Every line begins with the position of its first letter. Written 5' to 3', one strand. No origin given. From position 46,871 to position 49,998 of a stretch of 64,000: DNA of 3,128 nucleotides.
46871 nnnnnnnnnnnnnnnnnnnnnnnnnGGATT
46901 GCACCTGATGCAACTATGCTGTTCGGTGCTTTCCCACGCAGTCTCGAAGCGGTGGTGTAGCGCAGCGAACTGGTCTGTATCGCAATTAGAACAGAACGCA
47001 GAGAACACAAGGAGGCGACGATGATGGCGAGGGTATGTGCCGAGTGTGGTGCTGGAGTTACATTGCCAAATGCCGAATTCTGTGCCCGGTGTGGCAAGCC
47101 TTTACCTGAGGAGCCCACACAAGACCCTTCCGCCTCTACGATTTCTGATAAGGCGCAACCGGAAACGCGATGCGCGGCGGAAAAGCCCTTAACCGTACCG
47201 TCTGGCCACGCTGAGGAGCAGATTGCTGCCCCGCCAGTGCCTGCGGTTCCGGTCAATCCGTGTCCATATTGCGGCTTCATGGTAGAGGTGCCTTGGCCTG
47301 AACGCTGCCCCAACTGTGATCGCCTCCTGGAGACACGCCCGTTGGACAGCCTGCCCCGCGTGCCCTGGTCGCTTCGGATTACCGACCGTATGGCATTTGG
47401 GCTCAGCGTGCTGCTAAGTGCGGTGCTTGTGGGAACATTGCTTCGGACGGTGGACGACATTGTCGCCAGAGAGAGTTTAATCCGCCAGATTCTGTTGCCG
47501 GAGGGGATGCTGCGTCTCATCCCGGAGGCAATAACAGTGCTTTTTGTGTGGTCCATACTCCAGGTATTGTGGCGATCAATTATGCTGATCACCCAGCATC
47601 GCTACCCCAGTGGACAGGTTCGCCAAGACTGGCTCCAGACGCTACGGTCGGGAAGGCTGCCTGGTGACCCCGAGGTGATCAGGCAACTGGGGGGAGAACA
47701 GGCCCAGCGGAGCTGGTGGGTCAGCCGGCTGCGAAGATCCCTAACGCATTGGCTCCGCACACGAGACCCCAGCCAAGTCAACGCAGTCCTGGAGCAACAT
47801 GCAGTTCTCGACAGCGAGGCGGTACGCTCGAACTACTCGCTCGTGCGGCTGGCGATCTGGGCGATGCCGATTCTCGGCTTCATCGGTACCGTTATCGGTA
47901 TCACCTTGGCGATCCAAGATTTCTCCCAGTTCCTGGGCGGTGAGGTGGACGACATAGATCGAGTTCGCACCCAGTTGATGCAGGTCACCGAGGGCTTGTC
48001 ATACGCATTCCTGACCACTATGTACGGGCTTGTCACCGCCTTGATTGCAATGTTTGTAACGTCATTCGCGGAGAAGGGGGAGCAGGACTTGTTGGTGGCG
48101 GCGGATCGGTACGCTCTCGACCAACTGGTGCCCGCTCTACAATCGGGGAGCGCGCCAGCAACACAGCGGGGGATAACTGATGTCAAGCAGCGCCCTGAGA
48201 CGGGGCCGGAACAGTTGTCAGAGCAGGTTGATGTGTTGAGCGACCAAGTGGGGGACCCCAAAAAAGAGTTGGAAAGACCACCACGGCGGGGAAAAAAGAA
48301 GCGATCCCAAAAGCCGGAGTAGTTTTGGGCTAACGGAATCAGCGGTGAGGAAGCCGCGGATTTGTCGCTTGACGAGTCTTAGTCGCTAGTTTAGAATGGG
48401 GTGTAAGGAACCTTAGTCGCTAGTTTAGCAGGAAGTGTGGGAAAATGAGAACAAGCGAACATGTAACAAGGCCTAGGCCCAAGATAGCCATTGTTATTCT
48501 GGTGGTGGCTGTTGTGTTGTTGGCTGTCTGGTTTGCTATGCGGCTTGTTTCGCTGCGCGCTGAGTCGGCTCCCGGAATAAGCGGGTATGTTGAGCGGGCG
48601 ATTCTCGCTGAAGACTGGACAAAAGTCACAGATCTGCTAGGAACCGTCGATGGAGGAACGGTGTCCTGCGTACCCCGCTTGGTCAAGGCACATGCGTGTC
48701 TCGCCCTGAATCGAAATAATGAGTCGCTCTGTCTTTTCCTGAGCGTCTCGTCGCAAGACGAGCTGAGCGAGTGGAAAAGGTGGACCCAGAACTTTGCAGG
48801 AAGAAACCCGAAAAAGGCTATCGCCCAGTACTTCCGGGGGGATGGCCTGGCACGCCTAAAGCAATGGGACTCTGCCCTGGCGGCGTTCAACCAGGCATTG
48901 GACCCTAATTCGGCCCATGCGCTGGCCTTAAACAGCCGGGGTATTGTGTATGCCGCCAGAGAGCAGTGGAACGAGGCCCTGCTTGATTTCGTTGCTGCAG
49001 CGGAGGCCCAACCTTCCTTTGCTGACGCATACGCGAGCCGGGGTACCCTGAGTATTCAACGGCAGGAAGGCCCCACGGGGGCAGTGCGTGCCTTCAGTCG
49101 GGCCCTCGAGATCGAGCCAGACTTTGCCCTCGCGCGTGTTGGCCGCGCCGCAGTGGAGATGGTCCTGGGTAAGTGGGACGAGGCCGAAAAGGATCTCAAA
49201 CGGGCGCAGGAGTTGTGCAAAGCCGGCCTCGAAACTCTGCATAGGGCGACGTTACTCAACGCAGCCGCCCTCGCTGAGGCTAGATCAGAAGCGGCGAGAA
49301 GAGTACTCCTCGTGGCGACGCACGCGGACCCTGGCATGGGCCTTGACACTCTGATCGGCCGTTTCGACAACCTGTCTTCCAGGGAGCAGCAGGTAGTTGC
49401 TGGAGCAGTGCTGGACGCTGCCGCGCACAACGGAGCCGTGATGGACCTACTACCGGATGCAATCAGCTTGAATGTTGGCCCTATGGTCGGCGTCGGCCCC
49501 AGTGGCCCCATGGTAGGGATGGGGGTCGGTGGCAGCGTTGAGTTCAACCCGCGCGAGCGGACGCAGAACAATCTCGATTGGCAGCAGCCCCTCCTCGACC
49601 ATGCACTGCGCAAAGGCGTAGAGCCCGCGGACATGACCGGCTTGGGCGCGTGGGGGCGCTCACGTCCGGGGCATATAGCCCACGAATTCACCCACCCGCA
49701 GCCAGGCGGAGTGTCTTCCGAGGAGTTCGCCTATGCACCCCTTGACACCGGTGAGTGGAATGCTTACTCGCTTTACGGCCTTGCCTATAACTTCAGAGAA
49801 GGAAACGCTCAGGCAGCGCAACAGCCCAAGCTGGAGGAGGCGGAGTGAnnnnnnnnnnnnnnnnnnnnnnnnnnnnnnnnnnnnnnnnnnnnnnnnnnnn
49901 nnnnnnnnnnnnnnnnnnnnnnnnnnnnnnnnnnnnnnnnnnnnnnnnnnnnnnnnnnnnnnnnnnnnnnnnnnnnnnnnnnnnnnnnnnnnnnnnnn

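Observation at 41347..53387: Eight-gene plus-strand cluster combining zinc-ribbon-tipped membrane proteins, ExbD-like pair, MotA/ExbB fusion, TPR and a giant surface protein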

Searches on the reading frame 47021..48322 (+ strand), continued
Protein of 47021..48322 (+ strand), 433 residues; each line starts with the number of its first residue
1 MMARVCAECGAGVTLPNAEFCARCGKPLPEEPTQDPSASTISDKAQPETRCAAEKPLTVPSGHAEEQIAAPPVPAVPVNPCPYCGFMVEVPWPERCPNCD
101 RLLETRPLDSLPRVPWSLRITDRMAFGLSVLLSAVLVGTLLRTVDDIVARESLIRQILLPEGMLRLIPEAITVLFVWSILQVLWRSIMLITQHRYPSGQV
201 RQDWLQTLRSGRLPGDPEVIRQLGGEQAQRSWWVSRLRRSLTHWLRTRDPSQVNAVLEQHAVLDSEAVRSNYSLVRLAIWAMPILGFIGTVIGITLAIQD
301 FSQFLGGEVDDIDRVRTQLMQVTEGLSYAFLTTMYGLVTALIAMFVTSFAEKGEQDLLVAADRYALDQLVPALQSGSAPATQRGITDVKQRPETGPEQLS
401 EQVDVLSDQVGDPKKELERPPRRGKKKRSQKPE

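Call 92: search_solved_structures(query=A3, max_evalue=0.01)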
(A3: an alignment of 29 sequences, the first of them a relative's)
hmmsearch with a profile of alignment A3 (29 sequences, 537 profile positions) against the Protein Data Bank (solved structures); distinct sequences matched with E-value up to 0.01: 60.
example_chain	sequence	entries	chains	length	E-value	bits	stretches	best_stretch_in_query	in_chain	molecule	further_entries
8vvn_C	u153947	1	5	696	3e-12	49.9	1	220-497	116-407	MotA/TolQ/ExbB proton channel domain-containing protein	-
3s84_A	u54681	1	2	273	7.5e-11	45.3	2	355-510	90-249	Apolipoprotein A-IV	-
8qae_A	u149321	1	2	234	8.8e-08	35.2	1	382-517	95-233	sc-apCC-6-SLLA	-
9hx4_F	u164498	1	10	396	2.2e-07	33.9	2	352-499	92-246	Apolipoprotein A-IV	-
4tql_A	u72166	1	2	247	2.4e-06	30.5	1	343-494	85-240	Three helix bundle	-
2msc_A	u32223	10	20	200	4.9e-06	29.4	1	355-505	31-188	Apolipoprotein A-I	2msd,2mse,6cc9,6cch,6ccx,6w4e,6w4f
7kjr_C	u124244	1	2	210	6.1e-06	29.1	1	355-505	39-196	Apolipoprotein A-I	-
8eqs_C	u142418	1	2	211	6.1e-06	29.1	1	355-505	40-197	Apolipoprotein A-I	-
1av1_A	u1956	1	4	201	6.6e-06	29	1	355-505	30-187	APOLIPOPROTEIN A-I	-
6pts_A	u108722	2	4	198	6.7e-06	29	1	355-505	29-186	Apolipoprotein A-I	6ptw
8qox_B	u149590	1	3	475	7.8e-06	28.8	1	445-518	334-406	Conserved membrane protein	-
4v6m_A0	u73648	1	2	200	8.3e-06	28.7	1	355-505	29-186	Apolipoprotein A-I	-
6clz_B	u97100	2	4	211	1e-05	28.4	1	342-505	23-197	Apolipoprotein A-I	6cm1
3k2s_A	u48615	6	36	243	1.1e-05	28.3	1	355-505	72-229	Apolipoprotein A-I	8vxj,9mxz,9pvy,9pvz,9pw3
1eq1_A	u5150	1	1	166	1.6e-05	27.7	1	349-487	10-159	APOLIPOPHORIN-III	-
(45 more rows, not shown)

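Call 93: search_solved_structures(query=window:47021-48322:+, max_evalue=1, show_alignments=1)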
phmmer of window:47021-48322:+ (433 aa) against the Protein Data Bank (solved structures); distinct sequences matched with E-value up to 1: 1.
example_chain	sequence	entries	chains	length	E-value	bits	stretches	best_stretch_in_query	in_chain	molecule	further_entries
8vvn_C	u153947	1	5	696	0.063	15.3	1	280-351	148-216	MotA/TolQ/ExbB proton channel domain-containing protein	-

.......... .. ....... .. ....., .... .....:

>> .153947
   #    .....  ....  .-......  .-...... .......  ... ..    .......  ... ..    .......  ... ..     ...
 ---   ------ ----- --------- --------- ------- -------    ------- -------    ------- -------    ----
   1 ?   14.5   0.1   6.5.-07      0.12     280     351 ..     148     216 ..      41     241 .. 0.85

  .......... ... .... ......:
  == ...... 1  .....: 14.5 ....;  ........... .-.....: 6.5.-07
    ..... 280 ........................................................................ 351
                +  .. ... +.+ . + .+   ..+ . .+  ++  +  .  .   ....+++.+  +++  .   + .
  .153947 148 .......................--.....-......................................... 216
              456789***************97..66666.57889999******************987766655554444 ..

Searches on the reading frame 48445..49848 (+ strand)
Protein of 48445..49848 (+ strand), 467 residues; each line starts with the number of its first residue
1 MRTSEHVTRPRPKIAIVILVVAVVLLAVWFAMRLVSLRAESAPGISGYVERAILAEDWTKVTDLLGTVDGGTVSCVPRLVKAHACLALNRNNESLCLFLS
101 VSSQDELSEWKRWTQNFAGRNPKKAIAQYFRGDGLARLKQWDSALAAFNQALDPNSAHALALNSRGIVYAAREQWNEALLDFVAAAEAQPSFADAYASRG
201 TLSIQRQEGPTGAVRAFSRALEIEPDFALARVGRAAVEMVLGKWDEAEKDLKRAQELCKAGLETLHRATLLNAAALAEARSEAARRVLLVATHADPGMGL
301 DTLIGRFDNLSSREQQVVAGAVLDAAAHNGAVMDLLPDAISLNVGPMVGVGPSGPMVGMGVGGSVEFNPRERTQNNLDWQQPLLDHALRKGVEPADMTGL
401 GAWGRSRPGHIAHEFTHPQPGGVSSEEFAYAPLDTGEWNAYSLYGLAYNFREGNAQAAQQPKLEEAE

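Call 4: search_protein_families(library=pfam, proteins=[window:48445-49848:+], max_evalue=0.1)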
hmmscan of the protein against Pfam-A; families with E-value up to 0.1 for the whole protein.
window:48445-49848:+ (467 aa): 10 families
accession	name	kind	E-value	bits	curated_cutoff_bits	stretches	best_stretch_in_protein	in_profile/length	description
PF00515.34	TPR_1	-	6e-14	51.6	27.8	2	230-258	3-31/34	Tetratricopeptide repeat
PF07719.23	TPR_2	-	4.8e-13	48.6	27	3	126-152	2-28/34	Tetratricopeptide repeat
PF13414.12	TPR_11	-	2.4e-10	40.4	26.8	2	135-170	4-39/42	TPR repeat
PF13424.12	TPR_12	-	1e-08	35.7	30.1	2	228-282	3-57/77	Tetratricopeptide repeat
PF13371.12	TPR_9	-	1.6e-07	31.7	35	1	136-197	6-67/73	Tetratricopeptide repeat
PF13431.12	TPR_17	-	9.6e-06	25.9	24.4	0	217-248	2-33/34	Tetratricopeptide repeat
PF13432.12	TPR_16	-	1.7e-05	25.6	32.7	2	206-257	9-60/65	Tetratricopeptide repeat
PF14559.12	TPR_19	-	0.00086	20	25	1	210-254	7-51/68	Tetratricopeptide repeat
PF13428.12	TPR_14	-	0.0019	19.2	23.5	0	127-159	3-37/44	Tetratricopeptide repeat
PF04733.20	Coatomer_E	-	0.098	12.5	21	0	231-292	204-263/290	Coatomer epsilon subunit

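Call 5: search_protein_families(library=ncbifam, proteins=[window:48445-49848:+], max_evalue=0.1)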
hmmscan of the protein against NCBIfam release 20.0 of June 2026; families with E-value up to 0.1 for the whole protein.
window:48445-49848:+ (467 aa): 12 families
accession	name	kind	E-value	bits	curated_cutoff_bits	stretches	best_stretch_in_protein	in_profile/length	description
TIGR00990.1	3a0801s09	subfamily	8.4e-10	37.9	757.25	1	140-257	309-428/615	mitochondrial import receptor subunit TOM70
NF040959.1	MamA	equivalog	3e-09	36.6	200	1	124-257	70-202/204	magnetosome protein MamA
TIGR02917.1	PEP_TPR_lipo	equivalog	4.5e-09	34.7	312.2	1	118-264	118-263/899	XrtA/PEP-CTERM system TPR-repeat protein PrsT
TIGR02521.1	type_IV_pilW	equivalog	5.3e-07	29.4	154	1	121-269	61-210/234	type IV pilus biogenesis/stability protein PilW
NF008391.2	PRK11189.1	equivalog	5.7e-07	29.3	250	1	158-253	64-158/297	lipoprotein NlpI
TIGR04510.1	mod_pep_cyc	subfamily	3.4e-06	25.9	400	1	205-258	409-462/814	putative peptide modification system cyclase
NF033762.1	social_mot_Tgl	equivalog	1.6e-05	24.4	225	0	211-250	83-122/252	social motility TPR repeat lipoprotein Tgl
TIGR02552.1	LcrH_SycD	equivalog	8.6e-05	22.3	104.8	1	202-260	60-118/136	SycD/LcrH family type III secretion system chaperone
NF033758.1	gliding_GltE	equivalog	0.0057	15.7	225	0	143-215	274-346/411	adventurous gliding motility TPR repeat lipoprotein GltE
TIGR03939.1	PGA_TPR_OMP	equivalog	0.014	13.6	366.65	1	161-267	397-504/800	poly-beta-1,6 N-acetyl-D-glucosamine export porin PgaA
NF008757.0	PRK11788.1-5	equivalog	0.021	14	363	0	142-256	124-242/388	lipopolysaccharide assembly protein LapB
NF033920.0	C39_PA2778_fam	equivalog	0.047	13.1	150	0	203-260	165-222/255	PA2778 family cysteine peptidase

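Call 6: search_protein_families(library=padloc, proteins=[window:48445-49848:+], max_evalue=1)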
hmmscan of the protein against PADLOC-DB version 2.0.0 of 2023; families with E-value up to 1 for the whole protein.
window:48445-49848:+ (467 aa): 0 families
